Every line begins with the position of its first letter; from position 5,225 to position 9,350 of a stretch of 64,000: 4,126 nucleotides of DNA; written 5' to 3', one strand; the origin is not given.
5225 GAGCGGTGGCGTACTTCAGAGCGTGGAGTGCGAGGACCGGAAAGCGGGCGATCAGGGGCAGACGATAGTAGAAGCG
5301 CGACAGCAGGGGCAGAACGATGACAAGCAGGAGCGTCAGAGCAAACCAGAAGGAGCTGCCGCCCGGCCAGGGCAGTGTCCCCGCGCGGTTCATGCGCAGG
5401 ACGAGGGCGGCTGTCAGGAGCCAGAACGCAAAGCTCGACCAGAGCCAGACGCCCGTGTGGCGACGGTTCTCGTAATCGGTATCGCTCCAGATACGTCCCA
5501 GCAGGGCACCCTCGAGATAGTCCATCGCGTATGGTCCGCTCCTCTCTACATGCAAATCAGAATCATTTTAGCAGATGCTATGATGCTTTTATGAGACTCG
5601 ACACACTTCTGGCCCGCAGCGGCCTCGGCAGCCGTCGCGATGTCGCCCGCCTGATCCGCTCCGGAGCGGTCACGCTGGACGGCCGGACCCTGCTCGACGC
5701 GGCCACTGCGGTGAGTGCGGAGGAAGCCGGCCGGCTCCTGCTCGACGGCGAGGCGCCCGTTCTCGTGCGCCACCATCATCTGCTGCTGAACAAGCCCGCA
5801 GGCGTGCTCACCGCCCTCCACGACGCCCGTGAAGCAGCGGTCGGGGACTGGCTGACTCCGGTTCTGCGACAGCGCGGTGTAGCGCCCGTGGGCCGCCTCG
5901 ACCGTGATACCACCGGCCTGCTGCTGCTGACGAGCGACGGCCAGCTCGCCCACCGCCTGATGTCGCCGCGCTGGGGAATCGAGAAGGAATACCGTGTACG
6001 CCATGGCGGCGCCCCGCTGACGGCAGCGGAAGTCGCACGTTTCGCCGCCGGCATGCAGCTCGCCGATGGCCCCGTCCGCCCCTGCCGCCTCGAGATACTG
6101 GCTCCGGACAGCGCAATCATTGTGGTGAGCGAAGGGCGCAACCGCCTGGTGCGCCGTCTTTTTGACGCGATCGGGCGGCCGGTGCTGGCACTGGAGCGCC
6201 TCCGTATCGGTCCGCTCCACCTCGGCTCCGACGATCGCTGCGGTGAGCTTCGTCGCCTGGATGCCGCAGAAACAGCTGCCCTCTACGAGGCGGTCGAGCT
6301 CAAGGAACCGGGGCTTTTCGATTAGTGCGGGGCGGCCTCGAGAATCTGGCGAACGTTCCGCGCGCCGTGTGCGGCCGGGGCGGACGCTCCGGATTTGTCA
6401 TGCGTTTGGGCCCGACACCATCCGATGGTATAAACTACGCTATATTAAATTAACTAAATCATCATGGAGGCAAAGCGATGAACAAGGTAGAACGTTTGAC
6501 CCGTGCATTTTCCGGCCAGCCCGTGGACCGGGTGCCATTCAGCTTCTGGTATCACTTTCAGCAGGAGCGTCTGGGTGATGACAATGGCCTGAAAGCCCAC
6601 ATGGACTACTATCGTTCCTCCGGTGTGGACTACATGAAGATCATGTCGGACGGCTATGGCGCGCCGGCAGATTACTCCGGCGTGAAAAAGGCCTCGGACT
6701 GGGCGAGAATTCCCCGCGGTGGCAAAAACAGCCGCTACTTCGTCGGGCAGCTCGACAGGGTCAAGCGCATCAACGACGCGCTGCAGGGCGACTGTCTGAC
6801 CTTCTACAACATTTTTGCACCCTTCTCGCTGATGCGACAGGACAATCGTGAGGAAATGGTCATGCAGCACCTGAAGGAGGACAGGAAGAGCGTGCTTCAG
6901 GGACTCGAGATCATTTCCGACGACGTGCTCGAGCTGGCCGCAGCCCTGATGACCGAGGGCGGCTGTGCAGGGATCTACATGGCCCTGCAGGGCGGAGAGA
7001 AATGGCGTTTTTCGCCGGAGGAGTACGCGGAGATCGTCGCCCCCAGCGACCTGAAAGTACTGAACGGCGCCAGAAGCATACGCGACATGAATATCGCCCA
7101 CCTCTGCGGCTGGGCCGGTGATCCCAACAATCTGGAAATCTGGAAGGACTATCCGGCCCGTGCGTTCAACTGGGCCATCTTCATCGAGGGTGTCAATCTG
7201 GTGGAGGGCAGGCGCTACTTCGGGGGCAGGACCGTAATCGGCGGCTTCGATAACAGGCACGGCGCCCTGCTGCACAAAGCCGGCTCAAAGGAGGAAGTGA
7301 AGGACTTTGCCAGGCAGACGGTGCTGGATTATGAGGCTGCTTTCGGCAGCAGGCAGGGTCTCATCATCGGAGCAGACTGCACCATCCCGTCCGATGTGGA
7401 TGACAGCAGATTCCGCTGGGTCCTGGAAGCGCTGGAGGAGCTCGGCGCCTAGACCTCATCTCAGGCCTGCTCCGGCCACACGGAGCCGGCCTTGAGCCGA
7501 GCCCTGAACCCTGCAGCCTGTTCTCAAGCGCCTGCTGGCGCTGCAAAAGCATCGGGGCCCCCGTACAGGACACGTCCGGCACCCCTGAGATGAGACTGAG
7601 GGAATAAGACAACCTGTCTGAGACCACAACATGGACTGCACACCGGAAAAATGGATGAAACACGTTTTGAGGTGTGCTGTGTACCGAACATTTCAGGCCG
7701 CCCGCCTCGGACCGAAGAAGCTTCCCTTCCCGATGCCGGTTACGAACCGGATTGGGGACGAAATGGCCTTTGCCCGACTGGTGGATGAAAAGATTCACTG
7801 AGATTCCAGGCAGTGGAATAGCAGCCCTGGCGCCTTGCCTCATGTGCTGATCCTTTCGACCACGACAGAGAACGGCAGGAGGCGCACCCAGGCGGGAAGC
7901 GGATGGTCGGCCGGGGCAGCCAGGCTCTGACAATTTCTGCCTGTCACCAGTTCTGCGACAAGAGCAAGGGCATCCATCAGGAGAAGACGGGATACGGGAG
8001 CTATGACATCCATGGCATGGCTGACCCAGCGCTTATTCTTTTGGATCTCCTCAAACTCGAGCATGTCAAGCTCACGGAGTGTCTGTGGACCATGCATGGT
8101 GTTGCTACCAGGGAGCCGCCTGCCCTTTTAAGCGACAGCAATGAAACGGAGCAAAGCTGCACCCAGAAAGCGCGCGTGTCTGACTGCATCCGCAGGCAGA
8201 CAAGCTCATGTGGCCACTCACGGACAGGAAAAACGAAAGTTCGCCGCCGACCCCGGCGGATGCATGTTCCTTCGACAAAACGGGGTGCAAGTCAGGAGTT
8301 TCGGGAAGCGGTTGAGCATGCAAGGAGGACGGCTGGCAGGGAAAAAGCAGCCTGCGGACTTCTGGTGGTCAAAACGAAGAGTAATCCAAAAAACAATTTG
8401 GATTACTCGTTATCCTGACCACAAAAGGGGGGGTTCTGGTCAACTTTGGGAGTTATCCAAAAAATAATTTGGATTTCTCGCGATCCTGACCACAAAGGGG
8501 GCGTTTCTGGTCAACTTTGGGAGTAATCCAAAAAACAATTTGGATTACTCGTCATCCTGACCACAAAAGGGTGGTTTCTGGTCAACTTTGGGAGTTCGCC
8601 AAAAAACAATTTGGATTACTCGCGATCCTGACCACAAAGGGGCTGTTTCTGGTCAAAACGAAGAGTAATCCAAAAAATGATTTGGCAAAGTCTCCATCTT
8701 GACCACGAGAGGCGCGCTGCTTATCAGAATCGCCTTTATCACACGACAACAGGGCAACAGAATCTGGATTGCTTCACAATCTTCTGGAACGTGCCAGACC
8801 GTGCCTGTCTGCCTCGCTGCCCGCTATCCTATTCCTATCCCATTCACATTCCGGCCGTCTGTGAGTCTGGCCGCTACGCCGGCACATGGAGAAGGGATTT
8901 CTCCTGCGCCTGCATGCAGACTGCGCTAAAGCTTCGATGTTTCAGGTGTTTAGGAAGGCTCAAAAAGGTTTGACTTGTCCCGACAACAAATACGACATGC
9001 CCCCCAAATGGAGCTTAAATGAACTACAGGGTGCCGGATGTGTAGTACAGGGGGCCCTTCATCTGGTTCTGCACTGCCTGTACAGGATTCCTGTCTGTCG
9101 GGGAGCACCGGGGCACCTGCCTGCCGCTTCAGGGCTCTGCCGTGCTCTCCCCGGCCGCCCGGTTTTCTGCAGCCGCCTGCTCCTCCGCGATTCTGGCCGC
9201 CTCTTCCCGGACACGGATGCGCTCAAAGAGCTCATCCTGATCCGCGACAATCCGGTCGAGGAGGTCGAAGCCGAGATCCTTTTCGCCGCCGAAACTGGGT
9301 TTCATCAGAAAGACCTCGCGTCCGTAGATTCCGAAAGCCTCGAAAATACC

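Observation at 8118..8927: Large modular non-coding element: conserved arms around an expandable 71-nt hairpin array (copy 1 of 2)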

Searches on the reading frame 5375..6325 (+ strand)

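Call 10: search_protein_families(library=pfam, proteins=[window:5375-6325:+], max_evalue=0.01)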
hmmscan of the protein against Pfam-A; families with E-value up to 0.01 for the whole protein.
window:5375-6325:+ (316 aa): 2 families
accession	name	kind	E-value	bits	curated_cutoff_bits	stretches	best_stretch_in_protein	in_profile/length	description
PF00849.27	PseudoU_synth_2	-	5.5e-16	59.6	26.8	1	134-263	1-150/152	RNA pseudouridylate synthase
PF01479.30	S4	-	3.2e-10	40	22.8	1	73-116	1-45/48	S4 domain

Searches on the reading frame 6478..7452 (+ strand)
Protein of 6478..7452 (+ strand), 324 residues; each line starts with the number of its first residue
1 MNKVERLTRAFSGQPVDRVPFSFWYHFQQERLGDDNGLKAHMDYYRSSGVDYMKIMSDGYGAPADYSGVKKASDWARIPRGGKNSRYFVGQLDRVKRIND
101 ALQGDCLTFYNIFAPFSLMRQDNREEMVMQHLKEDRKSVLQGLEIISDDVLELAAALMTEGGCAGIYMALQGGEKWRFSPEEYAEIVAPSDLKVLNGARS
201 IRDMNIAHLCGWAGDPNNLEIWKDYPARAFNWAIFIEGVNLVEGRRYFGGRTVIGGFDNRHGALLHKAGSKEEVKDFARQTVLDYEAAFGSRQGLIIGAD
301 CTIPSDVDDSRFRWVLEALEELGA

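Call 10: search_protein_families(library=pfam, proteins=[window:6478-7452:+], max_evalue=0.01)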
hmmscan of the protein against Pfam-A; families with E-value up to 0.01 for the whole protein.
window:6478-7452:+ (324 aa): 1 family
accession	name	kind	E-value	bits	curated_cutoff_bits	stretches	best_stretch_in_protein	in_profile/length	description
PF01208.23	URO-D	-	6.7e-10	38.9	23.9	1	88-321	119-345/346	Uroporphyrinogen decarboxylase (URO-D)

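Call 62: find_encoding_contigs(protein=window:6478-7452:+, flank=3000, max_places=10)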
Protein window:6478-7452:+ (324 aa): 11 contigs read that carry it; 6 places shown.
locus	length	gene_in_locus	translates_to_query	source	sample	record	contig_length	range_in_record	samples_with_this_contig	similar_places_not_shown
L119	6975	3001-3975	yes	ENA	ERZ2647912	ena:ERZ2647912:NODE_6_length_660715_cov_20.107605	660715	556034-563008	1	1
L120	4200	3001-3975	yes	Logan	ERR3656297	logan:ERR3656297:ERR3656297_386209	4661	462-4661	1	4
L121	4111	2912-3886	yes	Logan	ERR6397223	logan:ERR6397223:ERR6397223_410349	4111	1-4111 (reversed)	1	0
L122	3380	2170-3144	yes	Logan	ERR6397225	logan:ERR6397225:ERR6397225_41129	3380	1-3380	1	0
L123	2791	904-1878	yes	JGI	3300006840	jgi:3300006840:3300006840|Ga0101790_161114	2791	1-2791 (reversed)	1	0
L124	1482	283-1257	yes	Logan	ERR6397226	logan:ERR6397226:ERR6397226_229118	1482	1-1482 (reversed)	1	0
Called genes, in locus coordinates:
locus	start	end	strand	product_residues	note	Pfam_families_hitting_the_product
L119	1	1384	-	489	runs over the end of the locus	PF00224:PK, PF02887:PK_C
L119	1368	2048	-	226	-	-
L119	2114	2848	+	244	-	PF01479:S4, PF00849:PseudoU_synth_2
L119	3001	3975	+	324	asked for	PF01208:URO-D (weak)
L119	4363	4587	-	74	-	-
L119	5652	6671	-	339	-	-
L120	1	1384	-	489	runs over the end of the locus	PF00224:PK, PF02887:PK_C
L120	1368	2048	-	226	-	-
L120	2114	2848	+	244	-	PF01479:S4, PF00849:PseudoU_synth_2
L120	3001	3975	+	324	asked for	PF01208:URO-D (weak)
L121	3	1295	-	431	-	?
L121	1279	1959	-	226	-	-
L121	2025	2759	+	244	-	PF01479:S4, PF00849:PseudoU_synth_2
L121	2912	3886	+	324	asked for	PF01208:URO-D (weak)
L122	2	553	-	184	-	?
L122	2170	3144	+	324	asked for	PF01208:URO-D (weak)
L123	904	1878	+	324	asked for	PF01208:URO-D (weak)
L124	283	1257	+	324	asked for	PF01208:URO-D (weak)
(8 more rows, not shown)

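Call 75: search_protein_families(library=ncbifam, proteins=[window:6478-7452:+], max_evalue=0.01)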
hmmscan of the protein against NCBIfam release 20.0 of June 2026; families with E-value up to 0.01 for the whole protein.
window:6478-7452:+ (324 aa): 2 families
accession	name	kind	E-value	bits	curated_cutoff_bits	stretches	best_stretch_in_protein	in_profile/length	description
NF004889.0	PRK06252.1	subfamily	3.1e-07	29.7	244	1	71-214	104-243/340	methylcobalamin:coenzyme M methyltransferase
TIGR01463.1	mtaA_cmuA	subfamily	4.3e-07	29.5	235.4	1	89-283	121-307/340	MtaA/CmuA family methyltransferase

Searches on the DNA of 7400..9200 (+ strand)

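Call 36: search_rna_families(source=window, start=7400, end=9200, threshold=evalue, max_evalue=5)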
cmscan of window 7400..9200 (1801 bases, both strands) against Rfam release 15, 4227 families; matches with E-value up to 5: 5.
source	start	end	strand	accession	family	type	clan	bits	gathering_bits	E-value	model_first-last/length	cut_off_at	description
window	8337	8498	-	RF01983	Pinc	Gene; lncRNA;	-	24.9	60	0.19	1-154/154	no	Pregnancy induced noncoding RNA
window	7442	7512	-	RF03256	mir-1286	Gene; miRNA;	-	24.5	70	0.028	1-76/76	no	mir-1286 microRNA precursor family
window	8357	8431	+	RF03550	mir-31_2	Gene; miRNA;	-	21.7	97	0.31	1-83/83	no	mir-31_2 microRNA precursor family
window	8463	8564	-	RF01635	ceN45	Gene; snRNA; snoRNA; HACA-box;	-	17.3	60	3.4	1-128/128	no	Caenorhabditis snoRNA ceN45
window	8901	8957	+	RF00726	mir-87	Gene; miRNA;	-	16.6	49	3.1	1-79/79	no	mir-87 microRNA precursor family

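Call 38: search_dna_similar(query=window:8100-8930:+, collection=plasmids, mode=distant, max_evalue=0.01)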
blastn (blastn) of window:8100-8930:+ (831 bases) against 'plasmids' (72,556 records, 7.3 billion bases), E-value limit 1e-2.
No match.

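Call 39: search_dna_similar(query=window:8100-8930:+, collection=phages, mode=distant, max_evalue=0.01)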
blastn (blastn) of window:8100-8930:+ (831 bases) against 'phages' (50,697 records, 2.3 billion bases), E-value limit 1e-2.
No match.

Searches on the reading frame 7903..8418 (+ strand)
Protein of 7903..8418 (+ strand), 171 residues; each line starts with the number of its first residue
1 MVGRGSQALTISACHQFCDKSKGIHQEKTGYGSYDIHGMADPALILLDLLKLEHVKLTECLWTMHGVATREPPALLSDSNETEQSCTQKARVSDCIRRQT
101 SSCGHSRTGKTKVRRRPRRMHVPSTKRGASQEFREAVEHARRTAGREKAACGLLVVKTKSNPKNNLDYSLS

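Call 10: search_protein_families(library=pfam, proteins=[window:7903-8418:+], max_evalue=0.01)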
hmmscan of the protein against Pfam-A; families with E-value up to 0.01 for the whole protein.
window:7903-8418:+ (171 aa): 0 families
